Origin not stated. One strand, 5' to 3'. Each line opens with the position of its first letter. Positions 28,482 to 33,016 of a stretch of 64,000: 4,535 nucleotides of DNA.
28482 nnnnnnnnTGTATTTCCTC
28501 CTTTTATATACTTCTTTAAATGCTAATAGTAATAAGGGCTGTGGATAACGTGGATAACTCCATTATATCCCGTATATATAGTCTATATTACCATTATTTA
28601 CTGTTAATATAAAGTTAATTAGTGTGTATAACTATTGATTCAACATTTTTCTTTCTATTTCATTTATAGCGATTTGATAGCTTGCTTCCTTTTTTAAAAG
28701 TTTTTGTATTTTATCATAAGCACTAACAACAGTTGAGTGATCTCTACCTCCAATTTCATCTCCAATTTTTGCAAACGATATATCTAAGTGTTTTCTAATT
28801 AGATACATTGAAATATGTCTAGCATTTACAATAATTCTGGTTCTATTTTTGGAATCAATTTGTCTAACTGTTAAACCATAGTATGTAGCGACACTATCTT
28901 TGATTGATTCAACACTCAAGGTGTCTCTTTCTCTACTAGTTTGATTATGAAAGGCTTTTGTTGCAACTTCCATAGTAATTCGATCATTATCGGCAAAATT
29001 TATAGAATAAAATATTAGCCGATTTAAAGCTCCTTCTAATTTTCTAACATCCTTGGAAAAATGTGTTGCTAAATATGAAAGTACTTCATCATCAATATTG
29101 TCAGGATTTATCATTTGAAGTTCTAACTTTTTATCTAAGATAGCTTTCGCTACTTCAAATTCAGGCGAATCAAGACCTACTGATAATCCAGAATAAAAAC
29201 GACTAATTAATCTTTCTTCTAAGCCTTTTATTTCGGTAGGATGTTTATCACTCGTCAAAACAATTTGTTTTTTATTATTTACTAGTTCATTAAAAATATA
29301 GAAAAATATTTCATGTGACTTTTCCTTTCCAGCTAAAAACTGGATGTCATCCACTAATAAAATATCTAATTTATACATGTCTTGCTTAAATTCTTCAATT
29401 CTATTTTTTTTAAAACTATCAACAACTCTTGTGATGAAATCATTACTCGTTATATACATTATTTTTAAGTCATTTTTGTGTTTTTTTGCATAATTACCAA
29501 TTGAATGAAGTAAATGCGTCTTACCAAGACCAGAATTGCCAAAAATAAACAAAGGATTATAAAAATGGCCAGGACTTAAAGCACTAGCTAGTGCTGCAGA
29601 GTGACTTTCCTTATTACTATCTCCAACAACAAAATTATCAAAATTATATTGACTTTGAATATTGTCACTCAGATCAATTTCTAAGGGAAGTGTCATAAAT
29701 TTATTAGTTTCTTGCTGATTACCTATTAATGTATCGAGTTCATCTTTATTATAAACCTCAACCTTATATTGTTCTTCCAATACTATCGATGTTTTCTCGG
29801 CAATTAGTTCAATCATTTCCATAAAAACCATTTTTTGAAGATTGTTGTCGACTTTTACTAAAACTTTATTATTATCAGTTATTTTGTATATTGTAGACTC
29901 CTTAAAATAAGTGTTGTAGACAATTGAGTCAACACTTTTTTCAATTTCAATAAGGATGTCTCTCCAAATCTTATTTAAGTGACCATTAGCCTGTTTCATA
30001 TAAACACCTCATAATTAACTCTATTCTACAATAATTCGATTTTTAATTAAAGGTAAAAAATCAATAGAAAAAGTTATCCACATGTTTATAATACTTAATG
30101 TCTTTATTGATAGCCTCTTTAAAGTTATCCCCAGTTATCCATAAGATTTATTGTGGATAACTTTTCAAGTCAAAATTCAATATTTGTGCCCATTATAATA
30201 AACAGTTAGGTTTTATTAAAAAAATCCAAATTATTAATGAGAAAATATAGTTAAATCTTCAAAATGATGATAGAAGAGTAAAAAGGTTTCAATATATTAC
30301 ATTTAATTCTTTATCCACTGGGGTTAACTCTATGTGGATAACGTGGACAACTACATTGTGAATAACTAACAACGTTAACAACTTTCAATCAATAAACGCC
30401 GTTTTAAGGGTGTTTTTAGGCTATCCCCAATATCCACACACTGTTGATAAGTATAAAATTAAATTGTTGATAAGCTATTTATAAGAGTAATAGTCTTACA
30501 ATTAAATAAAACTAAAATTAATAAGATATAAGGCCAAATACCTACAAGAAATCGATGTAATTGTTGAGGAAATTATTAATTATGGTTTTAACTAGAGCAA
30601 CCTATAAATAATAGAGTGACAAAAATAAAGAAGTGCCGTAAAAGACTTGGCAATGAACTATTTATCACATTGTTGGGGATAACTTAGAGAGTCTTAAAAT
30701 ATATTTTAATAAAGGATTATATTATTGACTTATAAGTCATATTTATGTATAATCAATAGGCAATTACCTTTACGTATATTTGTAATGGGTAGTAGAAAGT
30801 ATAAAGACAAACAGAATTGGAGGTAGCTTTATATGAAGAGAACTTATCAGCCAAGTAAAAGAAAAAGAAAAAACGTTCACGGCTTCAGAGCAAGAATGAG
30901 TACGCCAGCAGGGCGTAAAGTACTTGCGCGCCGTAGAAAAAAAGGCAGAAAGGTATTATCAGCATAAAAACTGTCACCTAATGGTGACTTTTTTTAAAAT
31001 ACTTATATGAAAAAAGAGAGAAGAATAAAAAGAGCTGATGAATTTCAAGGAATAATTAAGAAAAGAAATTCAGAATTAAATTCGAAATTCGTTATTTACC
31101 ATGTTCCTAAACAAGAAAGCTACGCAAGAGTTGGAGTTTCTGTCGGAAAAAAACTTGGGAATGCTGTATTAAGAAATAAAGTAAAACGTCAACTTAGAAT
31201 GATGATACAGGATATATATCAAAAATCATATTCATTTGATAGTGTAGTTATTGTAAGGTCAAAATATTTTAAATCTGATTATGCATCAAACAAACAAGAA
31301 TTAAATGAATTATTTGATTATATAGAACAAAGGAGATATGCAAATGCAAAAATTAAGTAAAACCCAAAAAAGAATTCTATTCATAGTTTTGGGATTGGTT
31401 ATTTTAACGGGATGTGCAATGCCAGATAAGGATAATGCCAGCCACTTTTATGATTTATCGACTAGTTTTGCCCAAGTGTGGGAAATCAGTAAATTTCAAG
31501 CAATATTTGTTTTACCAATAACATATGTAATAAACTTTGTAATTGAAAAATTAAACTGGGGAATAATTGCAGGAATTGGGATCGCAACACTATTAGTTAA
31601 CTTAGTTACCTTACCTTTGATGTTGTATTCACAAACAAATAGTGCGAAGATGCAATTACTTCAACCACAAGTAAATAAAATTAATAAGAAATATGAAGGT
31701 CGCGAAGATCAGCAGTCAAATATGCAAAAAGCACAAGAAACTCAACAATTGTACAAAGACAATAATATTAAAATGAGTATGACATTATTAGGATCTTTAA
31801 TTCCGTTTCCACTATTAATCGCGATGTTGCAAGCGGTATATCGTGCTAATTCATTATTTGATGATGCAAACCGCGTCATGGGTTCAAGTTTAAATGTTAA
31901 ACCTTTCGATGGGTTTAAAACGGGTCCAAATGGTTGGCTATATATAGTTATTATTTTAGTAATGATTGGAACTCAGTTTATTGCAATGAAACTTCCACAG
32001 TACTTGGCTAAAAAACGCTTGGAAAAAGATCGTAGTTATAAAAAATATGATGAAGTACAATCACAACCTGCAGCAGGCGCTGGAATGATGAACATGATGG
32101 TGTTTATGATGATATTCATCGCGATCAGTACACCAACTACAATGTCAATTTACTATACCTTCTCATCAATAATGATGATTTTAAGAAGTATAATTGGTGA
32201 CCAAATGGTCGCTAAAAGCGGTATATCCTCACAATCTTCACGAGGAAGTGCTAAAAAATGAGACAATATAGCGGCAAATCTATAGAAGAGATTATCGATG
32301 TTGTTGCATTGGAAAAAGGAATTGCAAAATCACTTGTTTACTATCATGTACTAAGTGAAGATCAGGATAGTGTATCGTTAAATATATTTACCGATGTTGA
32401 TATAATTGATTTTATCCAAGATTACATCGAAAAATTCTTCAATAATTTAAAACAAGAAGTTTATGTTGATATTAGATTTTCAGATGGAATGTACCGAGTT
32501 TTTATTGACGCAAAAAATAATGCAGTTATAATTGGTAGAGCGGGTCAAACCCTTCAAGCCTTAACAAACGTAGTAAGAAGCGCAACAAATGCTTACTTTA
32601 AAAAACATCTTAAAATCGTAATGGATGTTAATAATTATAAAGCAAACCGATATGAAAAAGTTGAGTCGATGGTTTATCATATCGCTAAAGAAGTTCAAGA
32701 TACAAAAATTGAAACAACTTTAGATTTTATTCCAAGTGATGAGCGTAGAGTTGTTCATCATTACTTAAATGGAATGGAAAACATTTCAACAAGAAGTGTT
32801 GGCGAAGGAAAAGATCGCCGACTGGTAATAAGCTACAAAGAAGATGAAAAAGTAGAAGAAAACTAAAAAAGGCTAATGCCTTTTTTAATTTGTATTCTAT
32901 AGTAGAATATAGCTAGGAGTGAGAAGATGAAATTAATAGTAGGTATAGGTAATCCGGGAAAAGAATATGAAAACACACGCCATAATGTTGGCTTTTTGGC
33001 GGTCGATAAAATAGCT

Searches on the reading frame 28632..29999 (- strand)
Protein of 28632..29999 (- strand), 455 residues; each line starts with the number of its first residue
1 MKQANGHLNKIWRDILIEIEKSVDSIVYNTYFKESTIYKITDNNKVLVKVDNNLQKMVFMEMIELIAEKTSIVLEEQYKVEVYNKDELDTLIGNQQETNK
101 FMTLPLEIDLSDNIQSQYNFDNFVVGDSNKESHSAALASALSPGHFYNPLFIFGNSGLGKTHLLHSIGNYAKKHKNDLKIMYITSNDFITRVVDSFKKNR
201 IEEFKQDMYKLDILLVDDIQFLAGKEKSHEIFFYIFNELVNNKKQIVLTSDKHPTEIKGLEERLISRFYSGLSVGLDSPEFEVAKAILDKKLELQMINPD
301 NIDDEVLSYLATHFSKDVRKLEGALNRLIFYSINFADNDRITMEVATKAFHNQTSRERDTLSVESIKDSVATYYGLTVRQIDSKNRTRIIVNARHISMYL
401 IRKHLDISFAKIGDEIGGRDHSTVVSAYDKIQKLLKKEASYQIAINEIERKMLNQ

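Call 76: search_protein_families(library=pfam, proteins=[window:28632-29999:-], max_evalue=0.00001)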
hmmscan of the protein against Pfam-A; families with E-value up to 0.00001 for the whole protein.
window:28632-29999:- (455 aa): 3 families
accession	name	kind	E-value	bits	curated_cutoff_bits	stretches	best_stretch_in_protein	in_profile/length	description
PF00308.24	Bac_DnaA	-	8.3e-62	208.6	23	1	115-274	2-161/162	Bacterial DnaA ATPAse domain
PF08299.17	Bac_DnaA_C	-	1.2e-24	86.6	31.5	1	363-431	1-69/69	Bacterial dnaA protein helix-turn-helix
PF01695.23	IstB_IS21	-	1.7e-10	41.3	24.1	1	150-252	95-194/238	IstB-like ATP binding protein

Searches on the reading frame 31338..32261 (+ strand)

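Call 76: search_protein_families(library=pfam, proteins=[window:31338-32261:+], max_evalue=0.00001)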
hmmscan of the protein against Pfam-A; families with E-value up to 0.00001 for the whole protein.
window:31338-32261:+ (307 aa): 1 family
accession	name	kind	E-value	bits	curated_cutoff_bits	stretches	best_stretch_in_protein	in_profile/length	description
PF02096.25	60KD_IMP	-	2e-27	96.6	35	1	79-286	4-160/163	60Kd inner membrane protein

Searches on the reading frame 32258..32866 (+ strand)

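Call 76: search_protein_families(library=pfam, proteins=[window:32258-32866:+], max_evalue=0.00001)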
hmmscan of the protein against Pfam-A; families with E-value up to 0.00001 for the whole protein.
window:32258-32866:+ (202 aa): 2 families
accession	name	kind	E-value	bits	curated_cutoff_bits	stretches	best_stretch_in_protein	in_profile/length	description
PF01424.28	R3H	-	4.3e-12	46.3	26.8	1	134-192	2-59/60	R3H domain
PF13083.13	KH_KhpA-B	-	1.2e-08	35.1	32.1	1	51-113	2-65/73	KhpA/KhpB, KH domain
